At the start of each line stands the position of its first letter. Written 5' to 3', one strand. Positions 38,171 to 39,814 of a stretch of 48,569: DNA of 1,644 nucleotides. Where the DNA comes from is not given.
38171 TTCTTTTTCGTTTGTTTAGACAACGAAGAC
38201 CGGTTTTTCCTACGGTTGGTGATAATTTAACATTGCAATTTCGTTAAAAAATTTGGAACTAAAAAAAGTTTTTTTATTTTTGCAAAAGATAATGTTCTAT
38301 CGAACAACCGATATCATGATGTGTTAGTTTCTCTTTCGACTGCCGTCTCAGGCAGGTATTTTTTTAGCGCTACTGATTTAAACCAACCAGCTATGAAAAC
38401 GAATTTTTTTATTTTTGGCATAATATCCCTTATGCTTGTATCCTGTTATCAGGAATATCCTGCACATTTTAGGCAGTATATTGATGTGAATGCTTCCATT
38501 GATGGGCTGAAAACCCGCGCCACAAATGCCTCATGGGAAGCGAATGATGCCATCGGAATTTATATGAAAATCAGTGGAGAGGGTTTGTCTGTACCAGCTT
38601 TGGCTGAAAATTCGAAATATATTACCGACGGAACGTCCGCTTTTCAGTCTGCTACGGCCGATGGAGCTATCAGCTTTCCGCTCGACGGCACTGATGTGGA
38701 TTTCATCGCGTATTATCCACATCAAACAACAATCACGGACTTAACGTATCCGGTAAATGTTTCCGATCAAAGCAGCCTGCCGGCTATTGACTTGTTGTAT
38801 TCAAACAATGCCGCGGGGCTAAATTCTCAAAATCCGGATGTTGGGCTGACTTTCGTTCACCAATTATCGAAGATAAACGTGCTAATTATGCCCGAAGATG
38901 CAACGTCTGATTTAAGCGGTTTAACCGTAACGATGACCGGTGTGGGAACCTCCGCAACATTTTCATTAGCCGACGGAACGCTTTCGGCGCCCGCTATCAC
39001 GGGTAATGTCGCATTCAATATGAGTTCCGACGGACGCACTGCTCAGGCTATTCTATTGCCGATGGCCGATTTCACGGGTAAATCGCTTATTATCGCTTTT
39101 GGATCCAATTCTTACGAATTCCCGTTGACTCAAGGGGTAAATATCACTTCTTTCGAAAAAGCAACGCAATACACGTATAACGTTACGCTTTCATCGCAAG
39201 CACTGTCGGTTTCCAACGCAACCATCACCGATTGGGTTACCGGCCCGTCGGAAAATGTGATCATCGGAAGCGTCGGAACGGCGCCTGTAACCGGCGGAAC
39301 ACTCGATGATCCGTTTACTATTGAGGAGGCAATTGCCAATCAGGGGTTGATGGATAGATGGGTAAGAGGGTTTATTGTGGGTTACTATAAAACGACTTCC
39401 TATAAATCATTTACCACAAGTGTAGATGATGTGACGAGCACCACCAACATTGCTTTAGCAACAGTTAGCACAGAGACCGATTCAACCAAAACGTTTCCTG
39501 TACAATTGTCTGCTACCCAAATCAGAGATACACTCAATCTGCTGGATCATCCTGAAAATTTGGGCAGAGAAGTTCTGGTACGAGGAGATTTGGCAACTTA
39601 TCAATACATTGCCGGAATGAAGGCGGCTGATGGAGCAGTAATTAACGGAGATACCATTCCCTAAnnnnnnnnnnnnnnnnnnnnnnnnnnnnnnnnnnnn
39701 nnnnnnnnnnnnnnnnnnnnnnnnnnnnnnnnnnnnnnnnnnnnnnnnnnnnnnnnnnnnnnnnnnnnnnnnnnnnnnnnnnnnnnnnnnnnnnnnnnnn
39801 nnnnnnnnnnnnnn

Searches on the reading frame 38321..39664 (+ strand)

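Call 84: search_protein_families(library=pfam, proteins=[window:38321-39664:+], max_evalue=0.01)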
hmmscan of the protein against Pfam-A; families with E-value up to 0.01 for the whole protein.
window:38321-39664:+ (447 aa): 2 families
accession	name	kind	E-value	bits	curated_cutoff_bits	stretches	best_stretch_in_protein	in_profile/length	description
PF13149.12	Mfa_like_1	-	1.1e-50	173.4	27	1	65-305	1-246/246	Fimbrillin-like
PF19886.4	DUF6359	-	4e-29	101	23.2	1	332-438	1-106/110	Domain of unknown function (DUF6359)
